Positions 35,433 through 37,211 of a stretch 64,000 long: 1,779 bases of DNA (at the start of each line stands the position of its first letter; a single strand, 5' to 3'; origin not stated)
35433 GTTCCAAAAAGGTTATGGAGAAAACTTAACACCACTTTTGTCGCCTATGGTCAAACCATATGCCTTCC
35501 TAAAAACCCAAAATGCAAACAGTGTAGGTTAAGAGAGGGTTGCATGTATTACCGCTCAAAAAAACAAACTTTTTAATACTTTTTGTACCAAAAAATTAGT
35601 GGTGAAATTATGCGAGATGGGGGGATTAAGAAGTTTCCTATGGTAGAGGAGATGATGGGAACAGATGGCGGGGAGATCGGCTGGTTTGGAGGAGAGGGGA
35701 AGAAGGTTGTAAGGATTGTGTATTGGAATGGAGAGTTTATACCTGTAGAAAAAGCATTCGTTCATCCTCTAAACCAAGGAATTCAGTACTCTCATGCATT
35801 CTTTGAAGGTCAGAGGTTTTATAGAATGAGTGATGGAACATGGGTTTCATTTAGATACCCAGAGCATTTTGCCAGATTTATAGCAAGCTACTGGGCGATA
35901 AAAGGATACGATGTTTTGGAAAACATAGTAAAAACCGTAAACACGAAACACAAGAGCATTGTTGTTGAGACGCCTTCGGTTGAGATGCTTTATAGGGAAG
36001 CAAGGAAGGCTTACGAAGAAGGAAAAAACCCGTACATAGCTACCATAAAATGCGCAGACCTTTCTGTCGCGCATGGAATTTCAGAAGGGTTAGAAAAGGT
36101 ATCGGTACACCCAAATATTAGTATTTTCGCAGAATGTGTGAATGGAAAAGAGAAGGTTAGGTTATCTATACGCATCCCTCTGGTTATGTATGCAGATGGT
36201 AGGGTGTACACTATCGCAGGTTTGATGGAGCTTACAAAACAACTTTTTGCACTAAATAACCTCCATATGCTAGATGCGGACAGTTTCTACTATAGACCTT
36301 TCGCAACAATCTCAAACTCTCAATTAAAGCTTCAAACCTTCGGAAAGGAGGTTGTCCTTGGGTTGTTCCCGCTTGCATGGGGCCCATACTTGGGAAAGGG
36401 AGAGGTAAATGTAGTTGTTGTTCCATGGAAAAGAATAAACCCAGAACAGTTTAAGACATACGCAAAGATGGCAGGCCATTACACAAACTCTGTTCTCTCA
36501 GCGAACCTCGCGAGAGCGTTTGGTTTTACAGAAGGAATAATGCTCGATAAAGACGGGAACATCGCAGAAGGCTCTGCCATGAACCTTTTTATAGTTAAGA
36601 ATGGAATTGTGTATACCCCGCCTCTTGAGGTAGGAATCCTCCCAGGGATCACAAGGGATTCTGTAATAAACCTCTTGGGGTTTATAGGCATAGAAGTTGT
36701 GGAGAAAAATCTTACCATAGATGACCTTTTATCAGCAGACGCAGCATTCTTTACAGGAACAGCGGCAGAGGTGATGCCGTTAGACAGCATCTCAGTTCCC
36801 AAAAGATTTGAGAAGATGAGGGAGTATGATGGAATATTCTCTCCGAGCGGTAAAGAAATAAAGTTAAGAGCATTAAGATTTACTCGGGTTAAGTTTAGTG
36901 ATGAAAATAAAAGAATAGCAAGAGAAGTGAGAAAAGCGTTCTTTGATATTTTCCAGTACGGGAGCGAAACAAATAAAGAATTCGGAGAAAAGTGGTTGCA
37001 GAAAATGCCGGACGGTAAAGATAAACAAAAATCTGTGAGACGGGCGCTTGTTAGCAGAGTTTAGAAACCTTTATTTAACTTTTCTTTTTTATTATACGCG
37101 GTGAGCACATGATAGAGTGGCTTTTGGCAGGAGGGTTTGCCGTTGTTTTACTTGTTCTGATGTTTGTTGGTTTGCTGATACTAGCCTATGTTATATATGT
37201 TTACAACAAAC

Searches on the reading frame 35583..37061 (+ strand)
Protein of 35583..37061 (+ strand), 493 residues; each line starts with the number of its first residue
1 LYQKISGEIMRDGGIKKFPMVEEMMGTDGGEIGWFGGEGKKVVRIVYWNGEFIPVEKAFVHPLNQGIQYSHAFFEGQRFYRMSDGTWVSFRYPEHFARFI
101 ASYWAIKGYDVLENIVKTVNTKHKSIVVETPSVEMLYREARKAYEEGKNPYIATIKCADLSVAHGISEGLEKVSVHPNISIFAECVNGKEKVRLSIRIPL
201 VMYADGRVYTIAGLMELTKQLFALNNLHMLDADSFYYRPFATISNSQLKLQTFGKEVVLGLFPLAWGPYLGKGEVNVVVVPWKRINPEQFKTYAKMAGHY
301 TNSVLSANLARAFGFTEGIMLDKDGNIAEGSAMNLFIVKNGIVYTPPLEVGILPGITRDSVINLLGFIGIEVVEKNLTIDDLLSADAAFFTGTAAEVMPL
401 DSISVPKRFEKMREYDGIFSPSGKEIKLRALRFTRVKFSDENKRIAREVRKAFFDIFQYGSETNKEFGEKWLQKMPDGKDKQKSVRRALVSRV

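Call 42: search_protein_families(library=pfam, proteins=[window:35583-37061:+], max_evalue=0.001)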
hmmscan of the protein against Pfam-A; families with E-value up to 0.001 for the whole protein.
window:35583-37061:+ (493 aa): 1 family
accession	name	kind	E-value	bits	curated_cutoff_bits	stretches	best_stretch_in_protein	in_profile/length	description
PF01063.24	Aminotran_4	-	4.5e-41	141.6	28.5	1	211-403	38-223/223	Amino-transferase class IV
